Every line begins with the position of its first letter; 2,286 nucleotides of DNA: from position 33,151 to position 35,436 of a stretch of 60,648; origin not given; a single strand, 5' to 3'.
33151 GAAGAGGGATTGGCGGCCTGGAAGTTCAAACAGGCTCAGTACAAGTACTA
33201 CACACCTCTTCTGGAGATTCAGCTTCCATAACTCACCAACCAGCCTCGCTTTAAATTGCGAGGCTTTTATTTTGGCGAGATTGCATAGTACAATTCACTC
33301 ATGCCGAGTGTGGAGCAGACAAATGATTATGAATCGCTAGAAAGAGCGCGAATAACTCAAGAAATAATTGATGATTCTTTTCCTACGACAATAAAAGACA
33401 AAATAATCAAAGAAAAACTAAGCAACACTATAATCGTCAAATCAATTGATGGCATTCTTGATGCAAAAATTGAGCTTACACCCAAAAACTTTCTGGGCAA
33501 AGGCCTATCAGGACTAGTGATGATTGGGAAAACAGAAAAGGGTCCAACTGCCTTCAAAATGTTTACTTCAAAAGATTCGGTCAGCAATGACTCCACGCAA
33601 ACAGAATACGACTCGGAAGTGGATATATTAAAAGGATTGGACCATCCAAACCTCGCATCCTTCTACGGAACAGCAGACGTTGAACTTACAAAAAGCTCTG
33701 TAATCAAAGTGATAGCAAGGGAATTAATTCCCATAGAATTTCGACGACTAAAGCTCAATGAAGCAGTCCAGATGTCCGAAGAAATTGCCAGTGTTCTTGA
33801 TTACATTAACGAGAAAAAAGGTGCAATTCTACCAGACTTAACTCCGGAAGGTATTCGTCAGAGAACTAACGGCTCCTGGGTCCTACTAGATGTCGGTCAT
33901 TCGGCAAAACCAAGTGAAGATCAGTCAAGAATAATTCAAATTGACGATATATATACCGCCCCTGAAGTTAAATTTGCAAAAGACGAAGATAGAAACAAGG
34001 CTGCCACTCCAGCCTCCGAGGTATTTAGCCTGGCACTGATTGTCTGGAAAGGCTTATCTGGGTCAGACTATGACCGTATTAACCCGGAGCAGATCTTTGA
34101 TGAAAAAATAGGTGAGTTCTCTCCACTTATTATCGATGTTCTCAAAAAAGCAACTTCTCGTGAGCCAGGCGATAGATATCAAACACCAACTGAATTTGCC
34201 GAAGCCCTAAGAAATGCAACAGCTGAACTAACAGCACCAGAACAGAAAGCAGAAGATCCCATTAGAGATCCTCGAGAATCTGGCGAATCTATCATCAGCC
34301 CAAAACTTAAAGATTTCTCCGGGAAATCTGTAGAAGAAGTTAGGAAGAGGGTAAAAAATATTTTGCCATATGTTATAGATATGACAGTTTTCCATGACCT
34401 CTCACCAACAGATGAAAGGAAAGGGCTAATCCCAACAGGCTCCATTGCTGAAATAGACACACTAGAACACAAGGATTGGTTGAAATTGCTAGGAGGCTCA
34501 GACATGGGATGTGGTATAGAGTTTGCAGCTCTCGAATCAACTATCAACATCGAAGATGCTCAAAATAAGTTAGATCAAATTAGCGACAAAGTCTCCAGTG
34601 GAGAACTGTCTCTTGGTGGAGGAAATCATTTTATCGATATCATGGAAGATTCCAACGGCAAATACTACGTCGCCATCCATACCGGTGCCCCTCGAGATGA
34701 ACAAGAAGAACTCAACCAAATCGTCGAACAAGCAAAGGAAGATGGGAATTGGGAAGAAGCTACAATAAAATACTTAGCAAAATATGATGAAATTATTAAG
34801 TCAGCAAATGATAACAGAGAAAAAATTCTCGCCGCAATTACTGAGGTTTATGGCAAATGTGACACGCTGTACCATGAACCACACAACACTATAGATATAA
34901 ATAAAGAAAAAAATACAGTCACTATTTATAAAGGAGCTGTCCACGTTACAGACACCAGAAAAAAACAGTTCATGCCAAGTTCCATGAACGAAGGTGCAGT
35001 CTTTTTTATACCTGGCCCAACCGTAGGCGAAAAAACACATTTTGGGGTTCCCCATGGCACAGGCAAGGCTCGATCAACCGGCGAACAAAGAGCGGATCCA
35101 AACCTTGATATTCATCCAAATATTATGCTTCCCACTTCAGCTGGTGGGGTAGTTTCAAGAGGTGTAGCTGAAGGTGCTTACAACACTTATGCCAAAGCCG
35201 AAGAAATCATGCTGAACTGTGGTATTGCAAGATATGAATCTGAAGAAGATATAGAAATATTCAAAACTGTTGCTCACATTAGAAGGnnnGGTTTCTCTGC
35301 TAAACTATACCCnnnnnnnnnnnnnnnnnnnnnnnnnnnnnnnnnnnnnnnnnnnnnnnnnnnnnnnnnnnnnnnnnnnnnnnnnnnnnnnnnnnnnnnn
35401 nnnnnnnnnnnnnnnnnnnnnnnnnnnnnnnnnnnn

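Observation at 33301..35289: Single ORF fusing a protein kinase-like domain to a compact RtcB-like RNA ligase domain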

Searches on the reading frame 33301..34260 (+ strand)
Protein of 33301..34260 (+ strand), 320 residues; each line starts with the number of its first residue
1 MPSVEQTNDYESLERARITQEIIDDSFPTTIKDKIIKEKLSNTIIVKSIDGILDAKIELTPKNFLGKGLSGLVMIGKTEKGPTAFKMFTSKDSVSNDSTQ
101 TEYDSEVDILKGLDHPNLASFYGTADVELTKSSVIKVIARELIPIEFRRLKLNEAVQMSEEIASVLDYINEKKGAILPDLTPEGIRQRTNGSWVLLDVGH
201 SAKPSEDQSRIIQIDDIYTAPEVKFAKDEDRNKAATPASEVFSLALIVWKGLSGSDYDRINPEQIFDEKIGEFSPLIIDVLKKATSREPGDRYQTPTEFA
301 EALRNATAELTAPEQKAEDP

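Call 4: search_protein_families(library=pfam, proteins=[window:33301-34260:+], max_evalue=1)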
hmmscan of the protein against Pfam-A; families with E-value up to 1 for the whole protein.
window:33301-34260:+ (320 aa): 2 families
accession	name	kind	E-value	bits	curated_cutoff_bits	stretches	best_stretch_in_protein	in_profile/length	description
PF00069.31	Pkinase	-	2.9e-12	47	31.7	1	62-281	4-220/263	Protein kinase domain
PF07714.23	PK_Tyr_Ser-Thr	-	1.2e-05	25.2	23.1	1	63-264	5-212/258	Protein tyrosine and serine/threonine kinase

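Call 5: search_protein_families(library=ncbifam, proteins=[window:33301-34260:+], max_evalue=1)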
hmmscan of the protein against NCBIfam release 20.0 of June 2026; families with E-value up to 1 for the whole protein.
window:33301-34260:+ (320 aa): 5 families
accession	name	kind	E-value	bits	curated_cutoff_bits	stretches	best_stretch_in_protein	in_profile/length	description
NF047741.1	antiphage_MADS6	equivalog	1.9e-10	39.9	460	2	150-317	296-471/612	methylation-associated defense system protein kinase MAD6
NF033442.0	BREX_PglW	equivalog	0.00059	17.6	990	1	239-320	409-501/1391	BREX system serine/threonine kinase PglW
NF038150.1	lanthi_synth_IV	equivalog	0.0028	16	650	1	148-247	293-385/851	class IV lanthionine synthetase LanL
NF052427.1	StpK7MSMEG_1200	equivalog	0.025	13.1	900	1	151-308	106-270/601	serine/threonine protein kinase StpK7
NF033483.0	PknB_PASTA_kin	equivalog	0.08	11.9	450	1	279-316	241-278/563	Stk1 family PASTA domain-containing Ser/Thr kinase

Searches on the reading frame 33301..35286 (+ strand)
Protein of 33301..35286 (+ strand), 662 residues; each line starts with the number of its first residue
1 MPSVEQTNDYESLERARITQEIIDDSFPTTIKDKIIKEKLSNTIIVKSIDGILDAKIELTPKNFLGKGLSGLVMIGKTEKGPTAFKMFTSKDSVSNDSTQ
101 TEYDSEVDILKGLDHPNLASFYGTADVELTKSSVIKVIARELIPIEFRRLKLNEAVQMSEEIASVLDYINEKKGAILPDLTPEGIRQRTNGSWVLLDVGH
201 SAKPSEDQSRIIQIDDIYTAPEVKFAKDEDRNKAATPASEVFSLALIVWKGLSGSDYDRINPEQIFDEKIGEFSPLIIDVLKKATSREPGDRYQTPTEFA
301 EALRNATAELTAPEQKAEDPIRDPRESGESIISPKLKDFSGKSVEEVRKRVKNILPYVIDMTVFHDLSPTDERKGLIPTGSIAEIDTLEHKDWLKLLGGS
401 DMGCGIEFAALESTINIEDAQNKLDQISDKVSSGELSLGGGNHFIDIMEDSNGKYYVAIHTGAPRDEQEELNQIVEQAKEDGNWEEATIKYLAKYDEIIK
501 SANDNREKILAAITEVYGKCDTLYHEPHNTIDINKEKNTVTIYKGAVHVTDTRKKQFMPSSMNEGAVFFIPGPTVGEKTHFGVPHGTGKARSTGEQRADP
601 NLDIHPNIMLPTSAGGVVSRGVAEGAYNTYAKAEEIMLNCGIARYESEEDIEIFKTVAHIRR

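Call 4: search_protein_families(library=pfam, proteins=[window:33301-35286:+], max_evalue=1)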
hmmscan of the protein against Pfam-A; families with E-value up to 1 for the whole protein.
window:33301-35286:+ (662 aa): 3 families
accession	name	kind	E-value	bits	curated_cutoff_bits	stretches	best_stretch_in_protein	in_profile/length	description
PF00069.31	Pkinase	-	1.3e-11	44.8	31.7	1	62-281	4-220/263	Protein kinase domain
PF01139.22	RtcB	-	5.4e-05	23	27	1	420-595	132-359/426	tRNA-splicing ligase RtcB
PF07714.23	PK_Tyr_Ser-Thr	-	5.9e-05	22.9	23.1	1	63-262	5-210/258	Protein tyrosine and serine/threonine kinase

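Call 5: search_protein_families(library=ncbifam, proteins=[window:33301-35286:+], max_evalue=1)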
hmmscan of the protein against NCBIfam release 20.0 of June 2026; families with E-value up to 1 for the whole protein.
window:33301-35286:+ (662 aa): 9 families
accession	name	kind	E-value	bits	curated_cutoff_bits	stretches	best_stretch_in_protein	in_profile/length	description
NF047741.1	antiphage_MADS6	equivalog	4.7e-10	38.6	460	2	151-322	297-473/612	methylation-associated defense system protein kinase MAD6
NF007153.0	PRK09588.1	equivalog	5.7e-08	32.1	407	1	429-590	123-299/379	RNA ligase RtcB family protein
TIGR03073.1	release_rtcB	hypoth_equivalog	2.7e-05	23.4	271.8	1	437-591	120-289/356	RNA ligase RtcB family protein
NF033442.0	BREX_PglW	equivalog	0.00043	18.1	990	1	267-322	447-503/1391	BREX system serine/threonine kinase PglW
NF052663.1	RtcB_rel_intein2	exception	0.0032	16.3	1050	1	422-478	368-424/626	intein-containing RctB family protein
NF038150.1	lanthi_synth_IV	equivalog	0.0082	14.5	650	1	149-248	294-386/851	class IV lanthionine synthetase LanL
NF002642.0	PRK02315.1-3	equivalog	0.046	13.3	383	1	440-503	163-225/239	adaptor protein MecA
NF052427.1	StpK7MSMEG_1200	equivalog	0.12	10.8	900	1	278-309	240-271/601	serine/threonine protein kinase StpK7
NF004411.0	PRK05759.1-2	equivalog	0.47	10.5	131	0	469-513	81-124/156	F0F1 ATP synthase subunit B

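Call 6: search_solved_structures(query=window:33301-35286:+, max_evalue=1, show_alignments=3)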
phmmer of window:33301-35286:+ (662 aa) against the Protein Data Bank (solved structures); distinct sequences matched with E-value up to 1: 106 (the best 60 are shown).
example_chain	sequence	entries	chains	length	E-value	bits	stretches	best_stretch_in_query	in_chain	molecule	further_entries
4d28_A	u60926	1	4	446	0.00023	23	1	66-232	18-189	CBL-INTERACTING SERINE/THREONINE-PROTEIN KINASE 24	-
8xfl_A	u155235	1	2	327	0.00061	21.6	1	91-262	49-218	MAP/microtubule affinity-regulating kinase 4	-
5es1_A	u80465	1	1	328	0.00061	21.6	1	91-262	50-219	MAP/microtubule affinity-regulating kinase 4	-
4ysj_A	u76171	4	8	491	0.00064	21.6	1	63-225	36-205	Calmodulin-like domain protein kinase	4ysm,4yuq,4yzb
4czu_A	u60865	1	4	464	0.00065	21.5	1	65-235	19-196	CBL-INTERACTING SERINE/THREONINE-PROTEIN KINASE 23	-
4czt_A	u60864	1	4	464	0.001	20.9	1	65-235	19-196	CBL-INTERACTING SERINE/THREONINE-PROTEIN KINASE 23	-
3lij_A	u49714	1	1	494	0.0014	20.4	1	65-229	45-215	Calcium/calmodulin dependent protein kinase with a kinase domain and 4 calmodulin like EF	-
3d14_A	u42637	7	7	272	0.004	18.9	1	65-222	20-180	serine/threonine kinase 6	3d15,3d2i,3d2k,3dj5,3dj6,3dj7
3daj_A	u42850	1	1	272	0.005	18.6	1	65-211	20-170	serine/threonine kinase 6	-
3dxn_A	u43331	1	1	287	0.0063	18.3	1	65-204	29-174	Calmodulin-like domain protein kinase isoform 3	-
8uoi_A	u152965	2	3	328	0.0074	18.1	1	97-262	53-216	MAP/microtubule affinity-regulating kinase 3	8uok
9vfo_A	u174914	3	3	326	0.017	16.9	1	97-261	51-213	MAP/microtubule affinity-regulating kinase 3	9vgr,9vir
8uoh_A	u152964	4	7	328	0.017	16.9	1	97-261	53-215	MAP/microtubule affinity-regulating kinase 3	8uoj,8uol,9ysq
3dfa_A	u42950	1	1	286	0.018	16.7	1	65-208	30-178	Calcium-dependent protein kinase cgd3_920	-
2wei_A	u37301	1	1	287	0.019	16.7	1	65-208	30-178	CALMODULIN-DOMAIN PROTEIN KINASE 1, PUTATIVE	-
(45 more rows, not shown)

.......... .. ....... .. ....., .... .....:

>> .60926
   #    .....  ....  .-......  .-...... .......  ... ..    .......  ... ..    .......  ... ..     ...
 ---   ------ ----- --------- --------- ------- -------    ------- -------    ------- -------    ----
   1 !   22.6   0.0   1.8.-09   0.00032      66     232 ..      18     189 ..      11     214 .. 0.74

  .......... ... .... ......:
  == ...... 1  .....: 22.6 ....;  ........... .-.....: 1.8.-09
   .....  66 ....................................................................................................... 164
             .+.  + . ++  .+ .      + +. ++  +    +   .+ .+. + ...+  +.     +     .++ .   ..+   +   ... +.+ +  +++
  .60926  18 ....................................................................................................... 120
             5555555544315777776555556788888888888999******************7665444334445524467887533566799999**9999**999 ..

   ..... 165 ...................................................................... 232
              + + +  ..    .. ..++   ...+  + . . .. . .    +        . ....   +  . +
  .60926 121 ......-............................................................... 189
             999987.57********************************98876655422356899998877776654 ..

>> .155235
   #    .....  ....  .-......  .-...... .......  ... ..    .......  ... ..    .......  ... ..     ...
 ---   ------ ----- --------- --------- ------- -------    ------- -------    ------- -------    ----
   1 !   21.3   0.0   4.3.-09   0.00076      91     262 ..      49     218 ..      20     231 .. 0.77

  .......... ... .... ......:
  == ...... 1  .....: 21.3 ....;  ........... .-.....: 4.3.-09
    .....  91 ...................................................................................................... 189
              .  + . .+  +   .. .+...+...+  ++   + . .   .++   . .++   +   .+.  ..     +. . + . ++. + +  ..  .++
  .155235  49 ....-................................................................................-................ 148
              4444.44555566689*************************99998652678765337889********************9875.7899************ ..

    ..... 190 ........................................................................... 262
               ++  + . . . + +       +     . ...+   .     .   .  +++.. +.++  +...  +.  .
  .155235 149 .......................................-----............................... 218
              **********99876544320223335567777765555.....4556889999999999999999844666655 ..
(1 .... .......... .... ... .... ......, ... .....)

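Call 7: find_homologous_proteins(query=window:33301-35286:+, max_evalue=0.001)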
Query window:33301-35286:+ (662 aa): 7 proteins with E <= 0.001 among 8000 candidates.
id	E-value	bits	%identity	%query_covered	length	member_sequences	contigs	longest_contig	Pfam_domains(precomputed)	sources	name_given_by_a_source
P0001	0.0e+0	1475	100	100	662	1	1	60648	PF00069.32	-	-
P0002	6.9e-122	426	40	96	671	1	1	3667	-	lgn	-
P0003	6.1e-5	40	26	36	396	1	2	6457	PF01139.23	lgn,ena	-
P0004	1.1e-4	39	24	30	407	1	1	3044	PF01139.23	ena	-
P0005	3.5e-4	37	24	38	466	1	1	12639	PF07714.24,PF00069.32,PF03109.23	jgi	jgi:serine/threonine-protein kinase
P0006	7.0e-4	36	27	31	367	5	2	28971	PF01139.23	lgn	-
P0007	9.1e-4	36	27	29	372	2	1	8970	PF01139.23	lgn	-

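Call 10: find_encoding_contigs(protein=P0002, flank=10000)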
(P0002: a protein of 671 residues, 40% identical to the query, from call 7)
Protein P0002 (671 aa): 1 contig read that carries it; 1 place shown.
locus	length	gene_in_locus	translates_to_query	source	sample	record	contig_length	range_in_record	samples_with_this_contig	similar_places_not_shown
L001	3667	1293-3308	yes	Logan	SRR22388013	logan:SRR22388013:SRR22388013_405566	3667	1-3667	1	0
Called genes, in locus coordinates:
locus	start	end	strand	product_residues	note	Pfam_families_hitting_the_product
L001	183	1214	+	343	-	-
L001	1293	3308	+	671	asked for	-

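Call 13: find_related_loci(query=A1, collection=genome_contigs, flank=10000)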
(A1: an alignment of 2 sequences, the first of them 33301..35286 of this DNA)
Query A1 (662 aa) in genome_contigs; peptide patterns used: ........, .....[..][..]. (x = any residue, [..] = any of these).
600 stretches matched a pattern (row limit reached: there are more); 247 encode a relative of the query (tblastn E <= 1e-3); the best 80 are kept; 80 distinct loci.
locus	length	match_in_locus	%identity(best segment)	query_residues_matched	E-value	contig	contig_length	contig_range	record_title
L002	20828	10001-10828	26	397-603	3e-12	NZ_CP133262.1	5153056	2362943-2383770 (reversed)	Neobacillus sp. OS1-33 chromosome, complete genome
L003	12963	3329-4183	28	397-643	7e-12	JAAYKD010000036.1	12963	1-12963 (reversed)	MAG: Bacillota bacterium isolate AS10tlH2TH_376 47552_AS10, whole genome shotgun sequence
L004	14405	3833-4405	29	405-589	2e-11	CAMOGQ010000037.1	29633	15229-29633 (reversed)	MAG: uncultured Lachnospiraceae bacterium isolate SRR873608_bin.22_metaWRAP_v1.3_MAG genome assembly, contig: NODE_3933_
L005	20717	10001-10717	27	399-603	7e-11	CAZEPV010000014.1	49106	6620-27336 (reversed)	MAG TPA_asm: uncultured Syntrophomonadaceae bacterium isolate binchicken_co157_812 genome assembly, contig: NODE_1243_le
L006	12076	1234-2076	25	399-609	9e-11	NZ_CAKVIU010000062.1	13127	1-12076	MAG: uncultured Catenibacterium sp. isolate REFINED_METABAT215_TOP10_CONTIGS_1500_ASSEMBLY_K77_MERGED__Hadza_MoBio_hadza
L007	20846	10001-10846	25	397-609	1e-10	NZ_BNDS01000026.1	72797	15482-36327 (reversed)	Neobacillus kokaensis strain LOB 377 sequence26, whole genome shotgun sequence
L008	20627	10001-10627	25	437-637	3e-10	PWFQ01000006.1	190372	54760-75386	MAG: Clostridiaceae bacterium isolate T1Sed10_28 T1-Sed10-C4, whole genome shotgun sequence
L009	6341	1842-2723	24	399-625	4e-10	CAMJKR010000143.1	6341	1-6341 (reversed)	MAG: uncultured Selenomonadales bacterium isolate SRR12081298_bin.24_metaWRAP_v1.3_MAG genome assembly, contig: ERZ12289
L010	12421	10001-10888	25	399-661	4e-10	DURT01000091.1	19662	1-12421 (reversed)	MAG TPA_asm: Tissierellia bacterium isolate AS25fmACSIPFO_90 74951_AS25, whole genome shotgun sequence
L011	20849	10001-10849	26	399-609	1e-9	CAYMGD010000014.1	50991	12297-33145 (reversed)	MAG TPA_asm: uncultured Coprobacillus sp. isolate SRP225648_co1_120 genome assembly, contig: NODE_1151_length_50991_cov_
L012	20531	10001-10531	28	420-589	1e-9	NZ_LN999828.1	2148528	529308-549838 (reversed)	Clostridium sp. AT4 strain AT5, whole genome shotgun sequence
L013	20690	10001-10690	27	399-599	1e-9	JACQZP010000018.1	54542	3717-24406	MAG: Acetobacterium woodii isolate NC_groundwater_1570_Pr3_B-0.1um_42_151 SR-2_scaffold_141_1268762, whole genome shotgu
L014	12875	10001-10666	26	424-637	2e-9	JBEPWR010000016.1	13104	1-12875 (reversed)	MAG: Eubacteriales bacterium isolate 01_S196.semibin_refined.024_sub NODE_1651_length_13104_cov_2.017338, whole genome s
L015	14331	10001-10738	24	437-639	2e-9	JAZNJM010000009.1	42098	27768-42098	MAG: Eubacteriales bacterium isolate T1900044680_TS20190146.MAGScoT_cleanbin_000010 SGB_1678_k141_1820002, whole genome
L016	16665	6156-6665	30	430-595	2e-9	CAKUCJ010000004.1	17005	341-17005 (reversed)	MAG: uncultured Collinsella sp. isolate REFINED_METABAT215_TOP10_CONTIGS_1500_ASSEMBLY_K77_MERGED__Hadza_MoBio_hadza-E-H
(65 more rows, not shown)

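Call 14: find_related_loci(query=A1, collection=metagenome_contigs, flank=10000)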
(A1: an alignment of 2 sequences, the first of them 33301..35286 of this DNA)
Query A1 (662 aa) in metagenome_contigs; peptide patterns used: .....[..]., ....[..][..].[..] (x = any residue, [..] = any of these).
439 stretches matched a pattern, but none encodes a relative of the query by tblastn (E <= 1e-3).

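Call 29: search_protein_families(library=pfam, proteins=[L001:183-1211:+], max_evalue=0.01)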
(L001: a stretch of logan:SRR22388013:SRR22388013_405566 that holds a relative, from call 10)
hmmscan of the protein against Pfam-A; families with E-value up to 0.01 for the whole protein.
L001:183-1211:+ (343 aa): 0 families

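Call 32: predict_structure(alignment_id=A1)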
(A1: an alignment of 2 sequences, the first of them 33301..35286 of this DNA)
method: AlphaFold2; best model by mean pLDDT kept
length: 662 residues; sequences in the alignment: 2
mean_pLDDT: 32.7   pTM: 0.23
mean pLDDT of the five models: 32.7, 32.4, 31.8, 31.7, 30.3
residues with pLDDT >= 90: 0; 70-90: 0; 50-70: 68; < 50: 594
segments of 3 or more residues with pLDDT < 50: 1-27, 61-73, 89-124, 138-277, 284-289, 291-304, 306-468, 482-662
pLDDT, mean of each block of 10 residues (from residue 1): 34 43 49 53 59 59 40 53 49 29 32 28 49 50 28 24 30 26 28 24 24 23 23 24 29 27 28 45 47 44 45 28 27 24 29 23 22 23 31 30 32 35 41 30 27 32 39 51 42 38 35 30 26 29 27 22 21 21 21 23 24 25 24 28 30 26 24
secondary structure, 60 per line:
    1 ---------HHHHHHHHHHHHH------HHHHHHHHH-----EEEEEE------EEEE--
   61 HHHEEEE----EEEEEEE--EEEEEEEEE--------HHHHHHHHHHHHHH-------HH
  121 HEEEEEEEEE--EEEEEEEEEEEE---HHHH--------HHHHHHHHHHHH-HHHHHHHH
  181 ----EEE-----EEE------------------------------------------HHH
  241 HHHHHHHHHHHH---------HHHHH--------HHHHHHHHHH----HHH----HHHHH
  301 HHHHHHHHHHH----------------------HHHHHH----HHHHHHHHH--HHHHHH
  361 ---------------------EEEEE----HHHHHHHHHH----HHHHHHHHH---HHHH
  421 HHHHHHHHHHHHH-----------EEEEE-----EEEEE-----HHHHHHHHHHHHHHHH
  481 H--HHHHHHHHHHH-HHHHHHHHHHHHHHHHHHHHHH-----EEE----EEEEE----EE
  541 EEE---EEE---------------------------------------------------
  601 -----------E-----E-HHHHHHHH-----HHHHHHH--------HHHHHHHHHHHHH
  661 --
elements in order (helices of 4 or more, strands of 3 or more residues): H10-22 H29-37 E43-48 E55-58 E64-67 E72-78 E81-89 H98-111 E122-130 E133-144 H148-151 H160-171 H173-180 E185-187 E193-195 H238-252 H262-266 H275-284 H296-311 H334-339 H344-352 H355-360 E382-386 H391-400 H405-413 H417-433 E445-449 E455-459 H465-481 H484-494 H496-517 E523-525 E530-534 E539-543 E547-549 H620-627 H633-639 H648-660

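Call 49: search_protein_families(library=padloc, proteins=[window:33301-35286:+, L001:183-1211:+], max_evalue=0.01)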
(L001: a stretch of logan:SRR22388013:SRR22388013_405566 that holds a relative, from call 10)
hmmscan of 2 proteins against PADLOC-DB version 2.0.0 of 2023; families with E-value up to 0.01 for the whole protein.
window:33301-35286:+ (662 aa): 18 families
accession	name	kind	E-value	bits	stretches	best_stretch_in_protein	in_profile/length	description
PDLC04042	PD-T4-6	-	3.2e-15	54.5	1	62-314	14-280/292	-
PDLC04053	PD-T4-6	-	5.7e-13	47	1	84-320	38-285/311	-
PDLC04138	mad6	-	3.1e-11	40.9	1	54-330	48-334/659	mads_6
PDLC03920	MkoA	-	5.1e-11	39.6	1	80-318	32-289/1112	-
PDLC04054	PD-T4-6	-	3.9e-09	34.4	1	83-318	38-285/347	-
PDLC04055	PD-T4-6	-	5.2e-09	33.4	1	102-322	116-351/496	-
PDLC04047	PD-T4-6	-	1.7e-08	31.9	1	78-315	34-281/327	-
PDLC04044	PD-T4-6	-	2.5e-07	28.2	1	153-327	138-312/372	-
PDLC04051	PD-T4-6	-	2.8e-07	27.8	1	155-307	139-295/476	-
PDLC04057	PD-T4-6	-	3e-07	27.8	1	278-331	242-295/443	-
PDLC04039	PD-T4-6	-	5.7e-07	26.9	1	148-327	109-294/458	-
PDLC03921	MkoA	-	2e-05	20.5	1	223-314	379-474/1607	-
PDLC04045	PD-T4-6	-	5e-05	20.4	1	154-312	140-304/350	-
PDLC04043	PD-T4-6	-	6.3e-05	20.2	1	149-309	111-280/452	-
PDLC04052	PD-T4-6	-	0.00013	19.3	0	91-210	44-169/496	-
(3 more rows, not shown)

L001:183-1211:+ (343 aa): 0 families

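Call 112: list_cluster_members(proteins=[P0002, P0008, P0009, P0010, P0011, P0021, P0158, P0159])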
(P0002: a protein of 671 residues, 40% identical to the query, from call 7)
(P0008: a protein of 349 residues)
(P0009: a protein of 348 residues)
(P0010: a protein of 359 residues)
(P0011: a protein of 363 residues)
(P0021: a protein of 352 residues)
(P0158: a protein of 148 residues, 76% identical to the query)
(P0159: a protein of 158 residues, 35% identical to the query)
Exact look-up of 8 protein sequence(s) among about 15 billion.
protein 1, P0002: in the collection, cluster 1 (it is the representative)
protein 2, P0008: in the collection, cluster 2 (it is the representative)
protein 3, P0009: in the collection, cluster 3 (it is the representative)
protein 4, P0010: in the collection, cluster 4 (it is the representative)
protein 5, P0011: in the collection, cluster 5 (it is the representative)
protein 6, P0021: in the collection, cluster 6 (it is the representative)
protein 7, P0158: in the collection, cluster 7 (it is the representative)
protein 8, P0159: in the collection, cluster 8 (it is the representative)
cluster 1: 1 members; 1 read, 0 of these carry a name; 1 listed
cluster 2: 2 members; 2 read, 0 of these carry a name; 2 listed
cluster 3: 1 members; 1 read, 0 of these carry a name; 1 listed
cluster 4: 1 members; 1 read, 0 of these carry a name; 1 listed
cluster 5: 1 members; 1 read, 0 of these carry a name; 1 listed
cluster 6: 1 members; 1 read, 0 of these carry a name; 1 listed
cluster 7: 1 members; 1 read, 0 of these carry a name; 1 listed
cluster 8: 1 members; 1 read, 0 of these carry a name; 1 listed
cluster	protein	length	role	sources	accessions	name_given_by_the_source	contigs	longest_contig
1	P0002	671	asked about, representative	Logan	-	-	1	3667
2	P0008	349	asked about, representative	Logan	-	-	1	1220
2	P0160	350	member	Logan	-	-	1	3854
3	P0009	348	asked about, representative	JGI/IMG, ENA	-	-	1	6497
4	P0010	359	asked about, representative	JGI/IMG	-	-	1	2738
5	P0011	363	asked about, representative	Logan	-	-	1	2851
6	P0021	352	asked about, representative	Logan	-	-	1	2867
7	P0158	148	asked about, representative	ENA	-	-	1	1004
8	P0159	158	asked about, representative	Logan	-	-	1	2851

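Call 113: find_encoding_contigs(protein=P0160, flank=8000, max_places=3)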
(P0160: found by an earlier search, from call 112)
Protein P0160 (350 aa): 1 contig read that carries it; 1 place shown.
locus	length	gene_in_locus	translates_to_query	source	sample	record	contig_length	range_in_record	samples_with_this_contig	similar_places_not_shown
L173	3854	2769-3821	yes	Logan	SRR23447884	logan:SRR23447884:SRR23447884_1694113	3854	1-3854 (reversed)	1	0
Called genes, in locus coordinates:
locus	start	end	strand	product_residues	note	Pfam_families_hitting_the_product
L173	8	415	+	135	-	-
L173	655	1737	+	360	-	-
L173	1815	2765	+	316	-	-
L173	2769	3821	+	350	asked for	-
